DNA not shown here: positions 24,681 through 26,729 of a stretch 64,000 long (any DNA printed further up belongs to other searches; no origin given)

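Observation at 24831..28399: Tandem paralogous ~590-aa cytoplasmic repeat proteins of unknown function at the end of a reductase/dehydratase-like operon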

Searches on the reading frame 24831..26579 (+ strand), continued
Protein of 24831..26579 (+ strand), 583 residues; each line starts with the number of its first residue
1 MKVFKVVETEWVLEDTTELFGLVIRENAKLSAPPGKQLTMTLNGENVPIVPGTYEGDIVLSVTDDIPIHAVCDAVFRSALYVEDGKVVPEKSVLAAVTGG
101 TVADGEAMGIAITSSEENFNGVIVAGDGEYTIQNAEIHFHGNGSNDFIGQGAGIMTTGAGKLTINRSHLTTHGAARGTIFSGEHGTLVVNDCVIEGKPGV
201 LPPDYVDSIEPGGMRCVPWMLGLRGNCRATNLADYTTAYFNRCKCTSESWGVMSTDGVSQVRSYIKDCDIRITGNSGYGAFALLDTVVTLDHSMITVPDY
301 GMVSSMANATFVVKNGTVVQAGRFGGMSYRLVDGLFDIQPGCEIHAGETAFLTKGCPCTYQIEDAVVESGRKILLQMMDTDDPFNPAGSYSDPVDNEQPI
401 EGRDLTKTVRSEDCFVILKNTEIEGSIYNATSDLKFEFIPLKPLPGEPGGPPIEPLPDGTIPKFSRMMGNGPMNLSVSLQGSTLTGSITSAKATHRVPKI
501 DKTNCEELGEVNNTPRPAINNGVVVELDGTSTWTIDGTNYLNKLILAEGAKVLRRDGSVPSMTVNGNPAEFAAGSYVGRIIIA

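Call 27: find_related_loci(query=A1, collection=genome_contigs, flank=10000)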
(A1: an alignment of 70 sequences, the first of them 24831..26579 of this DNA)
Query A1 (583 aa) in genome_contigs; peptide patterns used: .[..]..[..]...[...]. (x = any residue, [..] = any of these).
292 stretches matched a pattern; 284 encode a relative of the query (tblastn E <= 1e-3); the best 80 are kept; 79 distinct loci.
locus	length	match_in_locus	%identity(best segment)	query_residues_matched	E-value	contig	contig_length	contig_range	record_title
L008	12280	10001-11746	71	1-582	0e+0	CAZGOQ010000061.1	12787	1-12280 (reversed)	MAG TPA_asm: uncultured Oscillospiraceae bacterium isolate SRP222994_co1_141 genome assembly, contig: NODE_10368_length_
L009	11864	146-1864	48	1-582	1e-158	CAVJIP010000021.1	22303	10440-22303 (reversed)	Bacteroidaceae bacterium isolate G02653-L1_cleanbin_000038 genome assembly, contig: Spades_G02653-L1_contig_1646, whole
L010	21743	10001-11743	45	1-582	3e-157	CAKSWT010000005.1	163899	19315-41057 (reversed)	MAG: uncultured Oscillospiraceae bacterium isolate REFINED_METABAT215_TOP10_CONTIGS_1500_ASSEMBLY_K77_MERGED__Hadza_PheC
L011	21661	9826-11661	44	1-582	3e-153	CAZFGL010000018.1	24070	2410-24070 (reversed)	MAG TPA_asm: uncultured Oscillospiraceae bacterium isolate SRP350583_co2_249 genome assembly, contig: NODE_2902_length_2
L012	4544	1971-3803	44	1-582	6e-157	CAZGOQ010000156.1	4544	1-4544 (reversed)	MAG TPA_asm: uncultured Oscillospiraceae bacterium isolate SRP222994_co1_141 genome assembly, contig: NODE_36336_length_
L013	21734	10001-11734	46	1-582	9e-153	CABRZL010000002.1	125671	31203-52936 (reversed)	MAG TPA_asm: uncultured Clostridiales bacterium isolate MGYG-HGUT-02067 genome assembly, contig: GUT_GENOME125765_2, who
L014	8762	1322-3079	43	1-583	6e-149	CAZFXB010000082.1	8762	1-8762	MAG TPA_asm: uncultured Oscillospiraceae bacterium isolate SRP350583_co2_259 genome assembly, contig: NODE_12183_length_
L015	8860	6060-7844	45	1-582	2e-148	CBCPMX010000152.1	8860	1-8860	MAG: uncultured Oscillospiraceae bacterium isolate metabat2_coassembly.36_MAGs genome assembly, contig: k87_1800993, who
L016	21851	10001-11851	44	1-583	4e-148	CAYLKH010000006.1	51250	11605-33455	MAG TPA_asm: uncultured Oscillospiraceae bacterium isolate SRP225648_co1_79 genome assembly, contig: NODE_1139_length_51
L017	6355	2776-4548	42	1-582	8e-148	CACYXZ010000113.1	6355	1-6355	MAG: Ruminococcaceae bacterium isolate RUG12379 genome assembly, contig: RUG12379_asm_113, whole genome shotgun sequence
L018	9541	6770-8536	43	1-583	2e-147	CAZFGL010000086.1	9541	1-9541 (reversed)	MAG TPA_asm: uncultured Oscillospiraceae bacterium isolate SRP350583_co2_249 genome assembly, contig: NODE_10898_length_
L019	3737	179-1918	44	1-582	1e-152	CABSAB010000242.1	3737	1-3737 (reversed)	MAG TPA_asm: uncultured Clostridiales bacterium isolate MGYG-HGUT-02071 genome assembly, contig: GUT_GENOME125826_242, w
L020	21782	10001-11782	44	1-583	7e-147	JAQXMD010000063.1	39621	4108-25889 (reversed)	MAG: Oscillospiraceae bacterium isolate SUG1319 k141_6291533, whole genome shotgun sequence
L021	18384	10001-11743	43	1-582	9e-146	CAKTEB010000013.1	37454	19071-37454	MAG: uncultured Oscillospiraceae bacterium isolate REFINED_METABAT215_TOP10_CONTIGS_1500_ASSEMBLY_K77_MERGED__Hadza_PheC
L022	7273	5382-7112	44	1-582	1e-145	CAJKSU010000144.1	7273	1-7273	MAG TPA_asm: uncultured Clostridiales bacterium isolate ERR1430441-bin.17 genome assembly, contig: NODE_9617_length_7273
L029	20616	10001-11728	42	1-582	1e-131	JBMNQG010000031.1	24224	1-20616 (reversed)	MAG: Oscillospiraceae bacterium isolate SBF912SR1HQ0035 scaffold_6340_c1, whole genome shotgun sequence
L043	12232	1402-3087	37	8-582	9e-101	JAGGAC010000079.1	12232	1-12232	MAG: Bacillota bacterium isolate CTSoil_080 scaffold_2725, whole genome shotgun sequence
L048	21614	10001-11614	36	12-582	1e-95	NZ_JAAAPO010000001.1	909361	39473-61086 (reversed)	Novosphingobium ovatum strain FSY-8 contig00001, whole genome shotgun sequence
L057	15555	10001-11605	36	9-583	5e-91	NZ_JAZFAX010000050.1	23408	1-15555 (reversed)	Novosphingobium resinovorum strain Shazo N NODE_50_length_23408_cov_178.458958, whole genome shotgun sequence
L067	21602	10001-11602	35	7-583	1e-84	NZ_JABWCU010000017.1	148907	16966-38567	Novosphingobium profundi strain F72 NODE_17, whole genome shotgun sequence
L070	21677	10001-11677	35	10-582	1e-96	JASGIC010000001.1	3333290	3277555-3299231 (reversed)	MAG: Steroidobacteraceae bacterium isolate 5N026 JMF-2111-06-0005.ont.bin.26_0, whole genome shotgun sequence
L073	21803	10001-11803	32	8-582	7e-83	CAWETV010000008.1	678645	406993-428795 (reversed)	MAG: uncultured Acidobacteriota bacterium isolate MFD01476.bin.1.226 genome assembly, contig: contig_45198, whole genome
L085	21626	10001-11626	31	8-576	4e-77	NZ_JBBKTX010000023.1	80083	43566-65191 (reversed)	Oceanobacter antarcticus strain wDCs-4 NODE_23_length_80083_cov_28.907819, whole genome shotgun sequence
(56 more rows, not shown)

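Call 36: search_protein_families(library=pfam, proteins=[L073:8155-9759:+, L029:8830-9984:+, L043:3538-5022:+, L085:15391-16398:+, L048:19-1599:-, L057:14150-15118:+, L085:8124-9107:-, L067:1434-2564:+, L070:7035-8990:+, L005:10087-10833:+], max_evalue=0.001)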
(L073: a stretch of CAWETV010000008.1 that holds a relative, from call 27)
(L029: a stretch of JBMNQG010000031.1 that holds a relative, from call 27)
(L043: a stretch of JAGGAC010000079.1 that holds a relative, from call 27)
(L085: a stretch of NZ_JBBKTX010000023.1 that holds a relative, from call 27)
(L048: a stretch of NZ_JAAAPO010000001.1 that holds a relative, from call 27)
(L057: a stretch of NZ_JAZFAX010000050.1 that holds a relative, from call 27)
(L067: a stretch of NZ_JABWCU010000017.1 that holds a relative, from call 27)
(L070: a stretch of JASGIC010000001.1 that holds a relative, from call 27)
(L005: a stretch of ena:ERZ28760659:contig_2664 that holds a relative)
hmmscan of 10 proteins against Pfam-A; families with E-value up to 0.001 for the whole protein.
L073:8155-9759:+ (535 aa): 0 families

L029:8830-9984:+ (385 aa): 6 families
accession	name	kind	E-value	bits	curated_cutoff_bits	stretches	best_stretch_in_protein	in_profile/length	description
PF00480.26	ROK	-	5.1e-13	49.6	22.9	1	142-375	41-286/294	ROK family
PF13412.12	HTH_24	-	6e-08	32.6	21.9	1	36-74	10-48/48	Winged helix-turn-helix DNA-binding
PF01047.28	MarR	-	6.9e-06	26.3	24.6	1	36-77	10-51/59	MarR family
PF12802.13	MarR_2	-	5.4e-05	23.7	27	1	37-74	13-51/61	MarR family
PF13545.12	HTH_Crp_2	-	9.3e-05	22.8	27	1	44-74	23-53/70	Crp-like helix-turn-helix domain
PF01325.25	Fe_dep_repress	-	0.00035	21.2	26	1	38-76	17-55/60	Iron dependent repressor, N-terminal DNA binding domain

L043:3538-5022:+ (495 aa): 11 families
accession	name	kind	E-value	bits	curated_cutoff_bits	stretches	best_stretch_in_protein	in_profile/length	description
PF00890.30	FAD_binding_2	-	8.1e-51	173.9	20.4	1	13-458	1-405/414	FAD binding domain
PF01266.30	DAO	-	1.1e-14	55.2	27.9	1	13-209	1-207/353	FAD dependent oxidoreductase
PF12831.13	FAD_oxidored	-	2.8e-14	53.7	27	1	13-205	1-145/416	FAD dependent oxidoreductase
PF07992.20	Pyr_redox_2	-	6.4e-11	42.6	26.1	1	13-113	2-76/291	Pyridine nucleotide-disulphide oxidoreductase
PF03486.20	HI0933_like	-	8.6e-08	32.3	50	0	13-45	2-34/244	HI0933-like protein Rossmann domain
PF01494.25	FAD_binding_3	-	2.2e-06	27.6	22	0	11-45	1-35/349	FAD binding domain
PF01946.23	Thi4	-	0.00018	21.3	26.2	1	6-50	12-57/235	Thi4 family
PF00070.33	Pyr_redox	-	0.00037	21.4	22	0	149-185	43-79/82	Pyridine nucleotide-disulphide oxidoreductase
PF13450.12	NAD_binding_8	-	0.00041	21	21.9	0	16-50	1-35/68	NAD(P)-binding Rossmann-like domain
PF05834.18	Lycopene_cycl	-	0.00043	19.9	23.4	0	149-211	90-146/380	Lycopene cyclase protein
PF01134.28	GIDA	-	0.00059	19.4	22.1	0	13-49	1-37/391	Glucose inhibited division protein A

L085:15391-16398:+ (336 aa): 4 families
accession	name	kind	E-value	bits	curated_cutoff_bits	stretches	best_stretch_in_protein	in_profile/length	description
PF08450.18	SGL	-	1.5e-23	84.2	26.3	1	108-259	69-218/246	SMP-30/Gluconolactonase/LRE-like region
PF24684.1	Vgb_lyase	-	1.9e-07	30.6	50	0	25-141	141-240/290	Virginiamycin B lyase family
PF01436.27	NHL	-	0.00011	22.5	20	0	81-98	4-21/28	NHL repeat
PF05787.19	PhoX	-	0.00025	20.8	24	0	224-269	428-473/515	Alkaline phosphatase PhoX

L048:19-1599:- (526 aa): 9 families
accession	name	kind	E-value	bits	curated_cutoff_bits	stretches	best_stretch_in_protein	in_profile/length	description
PF01593.30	Amino_oxidase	-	2.6e-18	67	19.8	1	14-435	3-367/443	Flavin containing amine oxidoreductase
PF13450.12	NAD_binding_8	-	3.1e-11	43.8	21.9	1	7-56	1-48/68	NAD(P)-binding Rossmann-like domain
PF01266.30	DAO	-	7.1e-11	42.7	27.9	1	4-288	1-205/353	FAD dependent oxidoreductase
PF12831.13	FAD_oxidored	-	5.5e-08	33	27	1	4-48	1-44/416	FAD dependent oxidoreductase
PF01946.23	Thi4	-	2.4e-07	30.7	26.2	1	3-41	18-57/235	Thi4 family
PF00890.30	FAD_binding_2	-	2.3e-06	27.5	20.4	1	4-39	1-36/414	FAD binding domain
PF03486.20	HI0933_like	-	9.9e-06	25.6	50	1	4-38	2-36/244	HI0933-like protein Rossmann domain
PF00070.33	Pyr_redox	-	0.00012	22.9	22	0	5-38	2-35/82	Pyridine nucleotide-disulphide oxidoreductase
PF07992.20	Pyr_redox_2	-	0.0002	21.4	26.1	1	4-37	2-177/291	Pyridine nucleotide-disulphide oxidoreductase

L057:14150-15118:+ (323 aa): 6 families
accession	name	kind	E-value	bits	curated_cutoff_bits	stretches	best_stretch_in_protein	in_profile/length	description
PF13561.12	adh_short_C2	-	7.9e-56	189.7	27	1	89-321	1-236/236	Enoyl-(Acyl carrier protein) reductase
PF00106.31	adh_short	-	2.7e-48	164.5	26.6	1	85-272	3-193/195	short chain dehydrogenase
PF08659.16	KR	-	3e-09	37.5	22.6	1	86-241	4-162/180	KR domain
PF23441.1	SDR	-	2.7e-06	27.4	27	1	152-319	88-254/258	SDR-like rossmann domain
PF01370.27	Epimerase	-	8.7e-05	22.5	20.9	1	86-241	2-155/240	NAD dependent epimerase/dehydratase family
PF13241.12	NAD_binding_7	-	0.00037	21.5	22.1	1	78-152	3-71/104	Putative NAD(P)-binding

L085:8124-9107:- (327 aa): 2 families
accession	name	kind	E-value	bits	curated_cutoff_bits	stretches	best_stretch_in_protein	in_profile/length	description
PF00903.31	Glyoxalase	-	1.5e-11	45.2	20.6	1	173-286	2-121/121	Glyoxalase/Bleomycin resistance protein/Dioxygenase superfamily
PF13669.12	Glyoxalase_4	-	0.0004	21.1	27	0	175-203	2-30/109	Glyoxalase/Bleomycin resistance protein/Dioxygenase superfamily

L067:1434-2564:+ (377 aa): 1 family
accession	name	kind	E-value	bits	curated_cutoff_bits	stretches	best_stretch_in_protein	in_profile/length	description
PF04909.20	Amidohydro_2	-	1.3e-38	133.9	26.4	1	50-377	1-289/289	Amidohydrolase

L070:7035-8990:+ (652 aa): 3 families
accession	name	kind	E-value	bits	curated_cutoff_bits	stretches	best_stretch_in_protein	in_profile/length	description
PF02129.25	Peptidase_S15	-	4.9e-58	197.3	23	1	74-359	1-261/262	X-Pro dipeptidyl-peptidase (S15 family)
PF08530.16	PepX_C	-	4.1e-29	102.5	22.5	1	401-646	5-216/217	X-Pro dipeptidyl-peptidase C-terminal non-catalytic domain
PF00326.27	Peptidase_S9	-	2.7e-06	27.5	22.6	0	130-227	15-106/213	Prolyl oligopeptidase family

L005:10087-10833:+ (249 aa): 10 families
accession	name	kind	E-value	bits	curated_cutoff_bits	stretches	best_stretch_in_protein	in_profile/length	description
PF00037.32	Fer4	-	1.9e-09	37.4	21.1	1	186-202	5-21/24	4Fe-4S binding domain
PF12838.12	Fer4_7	-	8.9e-08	32.9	27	1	188-203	1-16/52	4Fe-4S dicluster domain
PF13484.11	Fer4_16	-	1.5e-06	29.3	30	0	188-206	1-19/66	4Fe-4S double cluster binding domain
PF14697.11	Fer4_21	-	3.3e-06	27.6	35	1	185-204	37-57/59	4Fe-4S dicluster domain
PF13187.11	Fer4_9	-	1.1e-05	25.8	27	1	188-232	1-52/52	4Fe-4S dicluster domain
PF13237.11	Fer4_10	-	5.7e-05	23.4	25.5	1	185-228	5-53/53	4Fe-4S dicluster domain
PF12800.12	Fer4_4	-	0.0001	22.8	24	0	187-201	2-16/17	4Fe-4S binding domain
PF12837.12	Fer4_6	-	0.00012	22.2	25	1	186-202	6-22/24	4Fe-4S binding domain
PF12797.12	Fer4_2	-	0.00029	21.1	24.5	1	184-201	5-22/22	4Fe-4S binding domain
PF12724.12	Flavodoxin_5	-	0.0004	21.2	27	1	1-97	1-99/145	Flavodoxin domain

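Call 45: search_protein_representatives(alignment_id=A1)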
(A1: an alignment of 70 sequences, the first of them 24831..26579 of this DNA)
Query: 70 sequences, 585 profile positions. Proteins with E-value up to 0.001 (for the whole library): 1489; up to 1e-10: 1052; up to 1e-30: 589. The best 150 are listed.
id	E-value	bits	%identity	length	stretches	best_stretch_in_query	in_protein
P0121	0.0e+00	1243.9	-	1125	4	6-437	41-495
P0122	6.7e-287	969.1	-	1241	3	8-434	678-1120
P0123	7.4e-260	879.8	-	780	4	22-436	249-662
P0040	1.1e-245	833.0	-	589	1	1-585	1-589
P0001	4.3e-244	827.7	-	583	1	1-582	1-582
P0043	3.8e-228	775.0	-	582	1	1-583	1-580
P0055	1.1e-224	763.6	-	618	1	6-584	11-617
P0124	1.4e-223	760.0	-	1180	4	15-434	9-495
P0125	3.2e-220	748.9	-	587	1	4-585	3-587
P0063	4.7e-219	745.0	-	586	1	1-583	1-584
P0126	5.0e-219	744.9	-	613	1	1-584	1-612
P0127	4.9e-216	735.1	-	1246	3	5-584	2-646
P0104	4.4e-200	682.4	-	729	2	4-436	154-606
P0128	2.3e-199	680.0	-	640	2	4-436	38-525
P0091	2.4e-199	679.9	-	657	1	5-584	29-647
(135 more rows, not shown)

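Call 47: search_protein_families(library=pfam, alignment_id=A2, max_evalue=0.001)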
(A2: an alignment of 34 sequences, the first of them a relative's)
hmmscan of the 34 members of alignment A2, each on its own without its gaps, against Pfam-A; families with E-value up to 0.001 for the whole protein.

A. member 1, P0129 (2014 aa): 0 families

B. families by the number of members that match (of 34 scanned): 8 families
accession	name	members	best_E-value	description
PF00395.25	SLH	10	1.4e-32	S-layer homology domain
PF13229.12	Beta_helix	4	6.7e-14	Right handed beta helix region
PF16640.11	Big_3_5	3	9.2e-23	Bacterial Ig-like domain (group 3)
PF02368.24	Big_2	2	8.8e-23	Bacterial Ig-like domain (group 2)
PF03781.23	FGE-sulfatase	1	2.8e-28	Sulfatase-modifying factor enzyme 1-like domain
PF18998.6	Flg_new_2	1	1.1e-10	Divergent InlB B-repeat domain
PF01833.30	TIG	1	1.9e-08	IPT/TIG domain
PF05048.19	NosD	1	0.00051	Periplasmic copper-binding protein (NosD)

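Call 48: list_cluster_members(proteins=[P0038, P0001, P0024, P0030, P0084])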
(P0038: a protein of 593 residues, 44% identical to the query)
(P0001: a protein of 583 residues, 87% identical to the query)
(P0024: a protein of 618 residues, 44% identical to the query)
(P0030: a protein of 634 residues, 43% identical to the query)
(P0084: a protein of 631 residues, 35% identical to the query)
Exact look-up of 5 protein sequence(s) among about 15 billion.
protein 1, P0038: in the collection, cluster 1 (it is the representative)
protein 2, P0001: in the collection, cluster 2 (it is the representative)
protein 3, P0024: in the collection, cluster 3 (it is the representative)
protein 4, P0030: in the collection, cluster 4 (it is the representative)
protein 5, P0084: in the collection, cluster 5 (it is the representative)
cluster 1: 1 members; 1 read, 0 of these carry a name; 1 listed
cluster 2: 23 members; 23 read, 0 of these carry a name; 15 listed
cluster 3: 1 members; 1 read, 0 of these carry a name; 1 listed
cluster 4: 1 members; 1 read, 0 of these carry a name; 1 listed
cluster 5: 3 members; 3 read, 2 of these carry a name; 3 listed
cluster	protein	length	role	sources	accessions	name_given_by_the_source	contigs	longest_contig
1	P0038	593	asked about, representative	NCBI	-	-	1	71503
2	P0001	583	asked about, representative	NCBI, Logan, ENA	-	-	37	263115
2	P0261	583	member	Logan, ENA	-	-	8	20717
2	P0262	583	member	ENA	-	-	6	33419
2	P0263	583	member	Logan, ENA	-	-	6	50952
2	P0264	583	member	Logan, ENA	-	-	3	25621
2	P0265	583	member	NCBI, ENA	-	-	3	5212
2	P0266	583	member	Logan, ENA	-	-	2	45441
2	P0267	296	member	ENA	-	-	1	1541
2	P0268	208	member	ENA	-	-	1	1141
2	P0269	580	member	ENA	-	-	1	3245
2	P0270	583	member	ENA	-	-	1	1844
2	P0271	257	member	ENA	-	-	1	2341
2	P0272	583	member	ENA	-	-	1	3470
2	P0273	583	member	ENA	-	-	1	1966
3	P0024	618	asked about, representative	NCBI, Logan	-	-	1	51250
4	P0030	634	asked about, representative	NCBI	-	-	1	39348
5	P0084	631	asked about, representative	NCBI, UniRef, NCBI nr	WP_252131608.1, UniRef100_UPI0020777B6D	hypothetical protein [Clostridium caldaquaticum] | hypothetical protein n=1 Tax=Clostridium caldaquaticum TaxID=2940653 RepID=UPI0020777B6D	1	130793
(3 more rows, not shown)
